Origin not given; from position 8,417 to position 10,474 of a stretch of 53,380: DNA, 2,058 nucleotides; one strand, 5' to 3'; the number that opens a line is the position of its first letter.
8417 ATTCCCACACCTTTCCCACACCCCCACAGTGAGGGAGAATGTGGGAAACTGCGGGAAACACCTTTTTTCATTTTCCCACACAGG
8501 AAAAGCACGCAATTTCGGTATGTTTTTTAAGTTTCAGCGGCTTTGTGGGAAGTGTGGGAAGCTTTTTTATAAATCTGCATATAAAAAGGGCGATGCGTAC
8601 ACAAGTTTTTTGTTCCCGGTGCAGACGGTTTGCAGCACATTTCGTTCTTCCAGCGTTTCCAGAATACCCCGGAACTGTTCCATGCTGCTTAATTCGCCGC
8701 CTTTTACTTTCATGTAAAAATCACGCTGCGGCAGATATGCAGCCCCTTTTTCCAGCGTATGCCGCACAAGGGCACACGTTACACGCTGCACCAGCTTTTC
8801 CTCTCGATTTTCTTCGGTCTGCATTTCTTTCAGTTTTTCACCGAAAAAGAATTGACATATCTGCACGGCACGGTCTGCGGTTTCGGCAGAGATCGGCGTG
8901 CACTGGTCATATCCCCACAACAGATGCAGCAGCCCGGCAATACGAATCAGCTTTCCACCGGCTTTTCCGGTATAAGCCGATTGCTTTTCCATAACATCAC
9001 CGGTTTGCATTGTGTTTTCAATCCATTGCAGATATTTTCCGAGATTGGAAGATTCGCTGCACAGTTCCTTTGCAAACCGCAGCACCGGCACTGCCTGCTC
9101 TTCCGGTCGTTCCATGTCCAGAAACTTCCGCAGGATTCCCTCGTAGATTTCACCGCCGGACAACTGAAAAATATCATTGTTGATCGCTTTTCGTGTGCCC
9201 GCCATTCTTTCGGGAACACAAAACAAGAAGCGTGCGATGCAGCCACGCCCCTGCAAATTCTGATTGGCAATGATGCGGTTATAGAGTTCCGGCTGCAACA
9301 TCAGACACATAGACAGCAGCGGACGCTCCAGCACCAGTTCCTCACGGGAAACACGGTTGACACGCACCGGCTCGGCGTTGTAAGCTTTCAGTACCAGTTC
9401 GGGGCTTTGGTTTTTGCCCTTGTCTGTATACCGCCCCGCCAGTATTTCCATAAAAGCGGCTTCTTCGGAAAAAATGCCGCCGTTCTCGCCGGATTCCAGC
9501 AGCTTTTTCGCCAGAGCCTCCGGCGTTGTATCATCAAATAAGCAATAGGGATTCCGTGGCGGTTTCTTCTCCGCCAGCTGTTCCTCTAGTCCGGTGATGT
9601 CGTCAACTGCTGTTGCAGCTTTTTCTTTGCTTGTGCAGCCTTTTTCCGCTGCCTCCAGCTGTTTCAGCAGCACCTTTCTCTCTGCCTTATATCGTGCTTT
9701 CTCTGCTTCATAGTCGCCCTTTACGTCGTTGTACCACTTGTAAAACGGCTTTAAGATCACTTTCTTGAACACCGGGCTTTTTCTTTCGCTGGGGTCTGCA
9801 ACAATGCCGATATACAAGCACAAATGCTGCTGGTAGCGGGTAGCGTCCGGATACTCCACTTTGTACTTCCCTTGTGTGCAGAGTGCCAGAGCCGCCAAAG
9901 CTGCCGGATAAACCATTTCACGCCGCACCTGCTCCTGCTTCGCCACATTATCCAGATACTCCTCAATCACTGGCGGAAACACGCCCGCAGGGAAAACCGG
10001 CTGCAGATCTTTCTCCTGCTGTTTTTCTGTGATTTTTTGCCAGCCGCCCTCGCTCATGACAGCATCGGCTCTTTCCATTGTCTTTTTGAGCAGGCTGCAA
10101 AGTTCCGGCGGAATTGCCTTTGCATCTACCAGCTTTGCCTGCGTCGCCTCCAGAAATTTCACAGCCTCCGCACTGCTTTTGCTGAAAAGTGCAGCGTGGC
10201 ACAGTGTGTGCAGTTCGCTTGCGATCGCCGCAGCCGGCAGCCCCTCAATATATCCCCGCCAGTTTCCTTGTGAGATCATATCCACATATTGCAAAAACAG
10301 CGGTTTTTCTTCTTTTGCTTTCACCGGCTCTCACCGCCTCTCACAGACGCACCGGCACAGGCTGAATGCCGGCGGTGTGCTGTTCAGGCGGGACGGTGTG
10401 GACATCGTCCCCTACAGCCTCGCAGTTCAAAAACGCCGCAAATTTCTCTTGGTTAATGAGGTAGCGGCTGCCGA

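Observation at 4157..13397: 9.2-kb phage-satellite-like (PICI-type) element sitting next to a potential helper prophage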

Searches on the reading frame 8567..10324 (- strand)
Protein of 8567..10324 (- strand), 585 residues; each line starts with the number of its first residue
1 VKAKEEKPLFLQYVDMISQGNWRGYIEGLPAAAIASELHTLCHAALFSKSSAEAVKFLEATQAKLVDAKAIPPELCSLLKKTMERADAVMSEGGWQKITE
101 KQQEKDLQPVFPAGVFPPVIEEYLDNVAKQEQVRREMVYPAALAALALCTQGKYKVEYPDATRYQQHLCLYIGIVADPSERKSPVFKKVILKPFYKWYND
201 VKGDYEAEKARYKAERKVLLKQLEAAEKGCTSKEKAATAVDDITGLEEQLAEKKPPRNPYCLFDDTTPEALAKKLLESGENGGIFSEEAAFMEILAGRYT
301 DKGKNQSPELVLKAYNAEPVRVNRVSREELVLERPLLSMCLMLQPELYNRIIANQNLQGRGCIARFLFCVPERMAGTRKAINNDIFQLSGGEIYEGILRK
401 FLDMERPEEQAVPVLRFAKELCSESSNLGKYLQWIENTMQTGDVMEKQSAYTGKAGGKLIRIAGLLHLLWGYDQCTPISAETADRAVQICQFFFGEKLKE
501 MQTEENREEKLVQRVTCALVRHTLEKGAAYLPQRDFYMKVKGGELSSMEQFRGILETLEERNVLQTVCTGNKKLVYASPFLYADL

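Call 6: search_protein_families(library=pfam, proteins=[window:8567-10324:-], max_evalue=0.01)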
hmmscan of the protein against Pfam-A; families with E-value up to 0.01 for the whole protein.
window:8567-10324:- (585 aa): 1 family
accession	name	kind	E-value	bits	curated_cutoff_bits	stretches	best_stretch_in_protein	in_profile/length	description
PF13148.11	DUF3987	-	7e-73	246.3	27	1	132-496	1-357/364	Protein of unknown function (DUF3987)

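Call 14: search_protein_families(library=phrogs, proteins=[window:8567-10324:-], max_evalue=0.01)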
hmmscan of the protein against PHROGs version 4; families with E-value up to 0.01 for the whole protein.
window:8567-10324:- (585 aa): 1 family
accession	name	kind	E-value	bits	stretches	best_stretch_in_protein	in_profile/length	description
phrog_2373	-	DNA, RNA and nucleotide metabolism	1.3e-63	216.4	1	84-568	30-504/515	DNA helicase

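Call 18: find_homologous_proteins(query=window:8567-10324:-, max_evalue=1e-10)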
Query window:8567-10324:- (585 aa): 69 proteins with E <= 1e-10 among 8000 candidates.
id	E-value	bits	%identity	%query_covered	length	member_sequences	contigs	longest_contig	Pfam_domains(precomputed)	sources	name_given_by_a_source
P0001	0.0e+0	1316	100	100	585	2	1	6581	PF13148.12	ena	-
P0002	0.0e+0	1312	100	100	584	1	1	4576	PF13148.12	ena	-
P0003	0.0e+0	1304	99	100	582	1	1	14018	PF13148.12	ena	-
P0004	0.0e+0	1303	98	100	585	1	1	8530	PF13148.12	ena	-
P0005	0.0e+0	1301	99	100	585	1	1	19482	PF13148.12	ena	-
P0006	0.0e+0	1301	99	100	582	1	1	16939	PF13148.12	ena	-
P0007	0.0e+0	1300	99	100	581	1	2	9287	PF13148.12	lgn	-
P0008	0.0e+0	1296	98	100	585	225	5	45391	PF13148.12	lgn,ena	-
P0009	0.0e+0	1295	98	100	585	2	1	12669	PF13148.12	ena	-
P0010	0.0e+0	1293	98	100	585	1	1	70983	PF13148.12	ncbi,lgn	-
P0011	0.0e+0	1291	98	100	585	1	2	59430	PF13148.12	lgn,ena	-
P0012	0.0e+0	1290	98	100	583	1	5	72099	PF13148.12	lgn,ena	-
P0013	0.0e+0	1275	99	97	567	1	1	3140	PF13148.12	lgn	-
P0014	0.0e+0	1273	97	100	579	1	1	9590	PF13148.12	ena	-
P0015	0.0e+0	1269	99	97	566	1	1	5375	PF13148.12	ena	-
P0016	0.0e+0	1267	99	97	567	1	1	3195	PF13148.12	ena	-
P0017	0.0e+0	1234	94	100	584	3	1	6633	PF13148.12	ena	-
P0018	0.0e+0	1154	87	100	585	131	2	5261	PF13148.12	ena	-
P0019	0.0e+0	1093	84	99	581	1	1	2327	PF13148.12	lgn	-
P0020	0.0e+0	1074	83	99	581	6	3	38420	PF13148.12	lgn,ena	-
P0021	1.0e-279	947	100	72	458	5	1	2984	PF13148.12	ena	-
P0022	9.2e-247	838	66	99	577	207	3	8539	PF13148.12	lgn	-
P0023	5.5e-243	826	64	99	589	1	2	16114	PF13148.12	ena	-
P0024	1.8e-241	821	100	63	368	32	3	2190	PF13148.12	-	-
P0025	6.5e-227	773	61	99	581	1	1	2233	PF13148.12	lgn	-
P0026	9.2e-207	706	55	99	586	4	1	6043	PF13148.12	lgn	-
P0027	2.7e-151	523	44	98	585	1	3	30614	PF13148.12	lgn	-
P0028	2.9e-149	516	45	99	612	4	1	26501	PF13148.12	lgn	-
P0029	2.7e-148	513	44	99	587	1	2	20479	PF13148.12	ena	-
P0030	3.0e-146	506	44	99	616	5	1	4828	PF13148.12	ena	-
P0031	2.1e-126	441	39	98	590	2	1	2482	PF13148.12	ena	-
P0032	3.2e-117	411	37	99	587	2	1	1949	PF13148.12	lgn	-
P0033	3.0e-109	384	38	96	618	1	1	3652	PF13148.12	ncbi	-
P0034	1.1e-100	356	39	87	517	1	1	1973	PF13148.12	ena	-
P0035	1.4e-37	148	28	78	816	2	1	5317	PF22763.2,PF13148.12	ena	-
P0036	1.2e-33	135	30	61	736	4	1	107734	PF13148.12,PF08708.17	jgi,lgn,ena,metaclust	metaclust:\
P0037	2.7e-32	130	31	61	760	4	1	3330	PF13148.12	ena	-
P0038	2.9e-31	127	31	62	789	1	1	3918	PF13148.12,PF09250.17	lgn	-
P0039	7.5e-31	126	27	72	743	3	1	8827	PF13148.12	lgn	-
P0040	2.5e-30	124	25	83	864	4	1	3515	PF13148.12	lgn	-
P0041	1.0e-29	122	27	66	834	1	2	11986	PF13148.12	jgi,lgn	jgi:hypothetical protein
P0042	1.6e-29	121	32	46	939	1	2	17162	PF13148.12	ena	-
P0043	4.4e-29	120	26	79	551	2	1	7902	PF13148.12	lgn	-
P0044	4.1e-28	116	30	65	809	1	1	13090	PF13148.12,PF13662.13,PF13362.13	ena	-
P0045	4.3e-28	116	26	66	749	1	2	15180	PF13148.12,PF09250.17,PF08708.17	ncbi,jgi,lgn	-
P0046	6.1e-28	116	28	62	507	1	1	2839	PF13148.12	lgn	-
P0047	7.8e-28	116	29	63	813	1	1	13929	PF13148.12,PF13362.13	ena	-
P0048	1.2e-27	115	29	62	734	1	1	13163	PF13148.12,PF00772.27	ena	-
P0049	2.7e-27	114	30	66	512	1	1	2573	PF13148.12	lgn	-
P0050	2.9e-27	114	27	62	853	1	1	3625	PF13148.12,PF09250.17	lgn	-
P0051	1.1e-26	112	28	67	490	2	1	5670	PF13148.12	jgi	jgi:replicative DNA helicase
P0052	1.4e-26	111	30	62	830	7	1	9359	PF13148.12,PF13662.13,PF13362.13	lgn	-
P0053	2.9e-26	110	25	77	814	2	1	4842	PF13148.12,PF13662.13,PF13362.13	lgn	-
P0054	3.6e-26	110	29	62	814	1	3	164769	PF13148.12,PF13662.13,PF13362.13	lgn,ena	-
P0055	1.1e-25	108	31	42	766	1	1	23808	PF13148.12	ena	-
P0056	1.9e-25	108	25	78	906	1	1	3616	PF13148.12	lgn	-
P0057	3.1e-25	107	24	78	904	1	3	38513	PF13148.12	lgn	-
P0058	1.4e-24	105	26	83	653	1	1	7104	PF13148.12,PF00772.27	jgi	jgi:replicative DNA helicase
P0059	4.2e-24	103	25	71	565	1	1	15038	PF13148.12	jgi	jgi:replicative DNA helicase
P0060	4.9e-24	103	27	67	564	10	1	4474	PF13148.12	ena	-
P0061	5.0e-24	103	26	66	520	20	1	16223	PF13148.12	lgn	-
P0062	1.6e-22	98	25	81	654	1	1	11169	PF13148.12,PF00772.27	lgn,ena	-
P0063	1.2e-21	95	25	77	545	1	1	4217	PF13148.12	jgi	jgi:hypothetical protein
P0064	7.4e-21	93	24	81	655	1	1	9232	PF13148.12,PF00772.27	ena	-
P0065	1.9e-20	91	27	48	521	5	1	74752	PF13148.12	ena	-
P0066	1.1e-19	89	25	81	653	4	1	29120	PF13148.12,PF00772.27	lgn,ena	-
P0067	1.2e-19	89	25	90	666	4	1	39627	PF13148.12,PF00772.27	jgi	jgi:replicative DNA helicase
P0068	5.6e-19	86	25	62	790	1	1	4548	PF13148.12,PF09250.17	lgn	-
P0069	8.7e-15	73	24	67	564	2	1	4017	PF13148.12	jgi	jgi:hypothetical protein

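Call 19: find_encoding_contigs(protein=P0010, flank=10000, max_places=4)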
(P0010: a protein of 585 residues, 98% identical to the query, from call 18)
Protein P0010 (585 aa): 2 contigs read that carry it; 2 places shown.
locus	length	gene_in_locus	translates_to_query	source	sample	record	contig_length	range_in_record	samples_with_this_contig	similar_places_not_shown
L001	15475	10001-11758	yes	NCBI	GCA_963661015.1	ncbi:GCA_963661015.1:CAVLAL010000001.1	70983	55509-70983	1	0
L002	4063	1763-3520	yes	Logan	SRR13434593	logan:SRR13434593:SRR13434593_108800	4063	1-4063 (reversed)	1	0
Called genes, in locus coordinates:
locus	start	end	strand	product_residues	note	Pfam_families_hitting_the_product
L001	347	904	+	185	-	PF01648:ACPS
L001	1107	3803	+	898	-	PF00188:CAP, PF00404:Dockerin_1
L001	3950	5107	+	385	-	-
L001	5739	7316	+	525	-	PF06347:SH3_4 (faint), PF08239:SH3_3, PF00404:Dockerin_1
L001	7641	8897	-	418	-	PF13102:Phage_int_SAM_5, PF14659:Phage_int_SAM_3, PF13495:Phage_int_SAM_4 (faint), PF00589:Phage_integrase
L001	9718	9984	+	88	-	-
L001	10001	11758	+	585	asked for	PF13148:DUF3987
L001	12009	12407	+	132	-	-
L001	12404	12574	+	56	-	-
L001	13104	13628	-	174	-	-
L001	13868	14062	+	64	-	-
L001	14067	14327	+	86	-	PF05016:ParE_toxin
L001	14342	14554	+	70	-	-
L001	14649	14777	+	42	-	-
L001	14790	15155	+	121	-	PF18812:PBECR3, PF18810:PBECR2 (weak)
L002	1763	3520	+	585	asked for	PF13148:DUF3987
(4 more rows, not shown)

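Call 20: find_encoding_contigs(protein=P0012, flank=10000, max_places=5)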
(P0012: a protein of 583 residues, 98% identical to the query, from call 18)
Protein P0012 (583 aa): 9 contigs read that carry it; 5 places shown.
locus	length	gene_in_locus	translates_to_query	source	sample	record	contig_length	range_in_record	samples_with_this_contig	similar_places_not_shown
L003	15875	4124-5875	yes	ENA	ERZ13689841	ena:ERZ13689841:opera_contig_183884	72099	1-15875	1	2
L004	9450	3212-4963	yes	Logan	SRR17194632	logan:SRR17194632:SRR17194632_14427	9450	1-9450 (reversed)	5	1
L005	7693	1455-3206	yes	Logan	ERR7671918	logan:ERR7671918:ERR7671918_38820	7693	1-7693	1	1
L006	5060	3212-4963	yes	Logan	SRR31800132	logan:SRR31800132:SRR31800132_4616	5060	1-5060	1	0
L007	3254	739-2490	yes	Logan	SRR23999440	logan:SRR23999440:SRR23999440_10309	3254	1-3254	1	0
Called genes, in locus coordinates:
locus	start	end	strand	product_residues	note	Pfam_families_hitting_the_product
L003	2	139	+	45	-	?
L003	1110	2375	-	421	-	PF14659:Phage_int_SAM_3, PF00589:Phage_integrase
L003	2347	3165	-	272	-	PF01381:HTH_3 (weak), PF12844:HTH_19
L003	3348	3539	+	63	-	-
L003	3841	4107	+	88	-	-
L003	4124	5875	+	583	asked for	PF13148:DUF3987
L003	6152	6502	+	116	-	-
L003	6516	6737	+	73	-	-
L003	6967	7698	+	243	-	PF08281:Sigma70_r4_2, PF04545:Sigma70_r4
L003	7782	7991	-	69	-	PF15919:HicB_lk_antitox, PF21748:UPF0150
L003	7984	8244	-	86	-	PF07927:HicA_toxin (weak)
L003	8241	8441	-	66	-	PF10723:RepB-RCR_reg (weak), PF03869:Arc (weak)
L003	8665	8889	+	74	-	-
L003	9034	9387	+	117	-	PF06114:Peptidase_M78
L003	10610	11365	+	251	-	-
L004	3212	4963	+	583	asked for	PF13148:DUF3987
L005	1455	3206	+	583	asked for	PF13148:DUF3987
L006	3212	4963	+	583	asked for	PF13148:DUF3987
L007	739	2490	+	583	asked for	PF13148:DUF3987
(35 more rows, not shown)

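Call 29: search_solved_structures(query=window:8567-10324:-, max_evalue=1)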
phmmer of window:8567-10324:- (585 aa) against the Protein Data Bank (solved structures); distinct sequences matched with E-value up to 1: 2.
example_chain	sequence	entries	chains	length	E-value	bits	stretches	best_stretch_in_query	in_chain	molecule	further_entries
2qfg_A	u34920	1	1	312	0.12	14.2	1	76-162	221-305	Complement factor H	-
9d28_B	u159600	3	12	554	0.65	11.8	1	113-215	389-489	Sabinene synthase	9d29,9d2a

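Call 31: search_protein_families(library=ncbifam, proteins=[window:8567-10324:-], max_evalue=0.01)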
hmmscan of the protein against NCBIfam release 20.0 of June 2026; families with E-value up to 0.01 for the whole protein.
window:8567-10324:- (585 aa): 0 families

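Call 32: search_protein_families(library=padloc, proteins=[window:8567-10324:-], max_evalue=0.01)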
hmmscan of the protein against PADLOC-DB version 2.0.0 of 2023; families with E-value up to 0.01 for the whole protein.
window:8567-10324:- (585 aa): 0 families

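Call 40: find_related_loci(query=window:8567-10324:-, collection=genome_contigs, flank=10000)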
Query window:8567-10324:- (585 aa) in genome_contigs; peptide patterns used: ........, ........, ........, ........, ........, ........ (x = any residue, [..] = any of these).
48 stretches matched a pattern; 1 encode a relative of the query (tblastn E <= 1e-3); 1 distinct loci.
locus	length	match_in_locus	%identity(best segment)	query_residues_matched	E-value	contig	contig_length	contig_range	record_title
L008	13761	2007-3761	98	1-585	0e+0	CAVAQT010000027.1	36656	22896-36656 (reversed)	Ruminococcus bromii isolate H07660-L1_cleanbin_000001 genome assembly, contig: Spades_H07660-L1_contig_280, whole genome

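Call 41: find_related_loci(query=window:8567-10324:-, collection=viral_contigs, flank=10000)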
Query window:8567-10324:- (585 aa) in viral_contigs; peptide patterns used: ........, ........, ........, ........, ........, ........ (x = any residue, [..] = any of these).
11 stretches matched a pattern, but none encodes a relative of the query by tblastn (E <= 1e-3).

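Call 42: find_encoding_contigs(protein=P0008, flank=10000, max_places=5)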
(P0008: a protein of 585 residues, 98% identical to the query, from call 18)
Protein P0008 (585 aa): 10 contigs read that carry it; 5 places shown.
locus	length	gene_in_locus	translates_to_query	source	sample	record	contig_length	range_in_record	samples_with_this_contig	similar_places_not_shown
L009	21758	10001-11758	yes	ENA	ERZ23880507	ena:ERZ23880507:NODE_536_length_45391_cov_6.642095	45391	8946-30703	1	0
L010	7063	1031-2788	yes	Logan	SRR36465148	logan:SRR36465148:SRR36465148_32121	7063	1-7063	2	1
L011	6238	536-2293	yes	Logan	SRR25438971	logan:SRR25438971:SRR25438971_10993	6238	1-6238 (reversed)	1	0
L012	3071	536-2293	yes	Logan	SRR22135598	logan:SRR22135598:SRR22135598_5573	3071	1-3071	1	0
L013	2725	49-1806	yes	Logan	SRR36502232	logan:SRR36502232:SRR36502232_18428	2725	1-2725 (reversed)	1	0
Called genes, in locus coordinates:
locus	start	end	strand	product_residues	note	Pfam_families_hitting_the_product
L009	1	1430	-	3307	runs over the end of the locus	-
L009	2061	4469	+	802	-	PF00343:Phosphorylase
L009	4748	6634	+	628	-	PF00128:Alpha-amylase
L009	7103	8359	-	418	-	PF13102:Phage_int_SAM_5, PF14659:Phage_int_SAM_3, PF13495:Phage_int_SAM_4 (faint), PF00589:Phage_integrase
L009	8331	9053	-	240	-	PF12844:HTH_19 (weak), PF13560:HTH_31 (weak), PF01381:HTH_3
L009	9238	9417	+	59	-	-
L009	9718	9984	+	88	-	-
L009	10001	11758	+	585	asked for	PF13148:DUF3987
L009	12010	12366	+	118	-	-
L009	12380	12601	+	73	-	-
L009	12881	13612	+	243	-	PF08281:Sigma70_r4_2, PF04545:Sigma70_r4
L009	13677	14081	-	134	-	-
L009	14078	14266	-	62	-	-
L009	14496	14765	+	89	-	-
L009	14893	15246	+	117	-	PF06114:Peptidase_M78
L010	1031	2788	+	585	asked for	PF13148:DUF3987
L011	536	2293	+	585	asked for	PF13148:DUF3987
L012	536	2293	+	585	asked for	PF13148:DUF3987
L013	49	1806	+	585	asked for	PF13148:DUF3987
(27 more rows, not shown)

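Call 43: find_encoding_contigs(protein=P0011, flank=10000, max_places=3)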
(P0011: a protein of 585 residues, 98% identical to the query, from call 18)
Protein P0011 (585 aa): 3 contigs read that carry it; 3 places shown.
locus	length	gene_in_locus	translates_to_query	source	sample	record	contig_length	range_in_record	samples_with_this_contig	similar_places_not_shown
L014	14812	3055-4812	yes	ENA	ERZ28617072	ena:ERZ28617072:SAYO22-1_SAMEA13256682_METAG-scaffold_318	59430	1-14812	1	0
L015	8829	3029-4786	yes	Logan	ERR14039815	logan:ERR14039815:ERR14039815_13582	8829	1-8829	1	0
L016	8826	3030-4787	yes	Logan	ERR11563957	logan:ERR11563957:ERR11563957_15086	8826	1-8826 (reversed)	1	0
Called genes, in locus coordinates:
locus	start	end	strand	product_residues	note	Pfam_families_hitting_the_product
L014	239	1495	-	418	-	PF13102:Phage_int_SAM_5, PF14659:Phage_int_SAM_3, PF00589:Phage_integrase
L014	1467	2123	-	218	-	PF13560:HTH_31, PF01381:HTH_3, PF12844:HTH_19, PF13443:HTH_26 (faint)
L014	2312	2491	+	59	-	-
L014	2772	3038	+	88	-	-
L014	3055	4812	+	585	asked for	PF13148:DUF3987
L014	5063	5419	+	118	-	-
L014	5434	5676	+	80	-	-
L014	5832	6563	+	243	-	PF08281:Sigma70_r4_2, PF04545:Sigma70_r4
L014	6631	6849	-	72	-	PF13443:HTH_26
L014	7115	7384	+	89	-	-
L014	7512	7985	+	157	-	-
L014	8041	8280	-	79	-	-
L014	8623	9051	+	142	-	-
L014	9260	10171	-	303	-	PF02311:AraC_binding, PF07883:Cupin_2, PF12833:HTH_18, PF00165:HTH_AraC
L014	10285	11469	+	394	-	PF07690:MFS_1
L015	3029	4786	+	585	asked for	PF13148:DUF3987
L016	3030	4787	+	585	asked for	PF13148:DUF3987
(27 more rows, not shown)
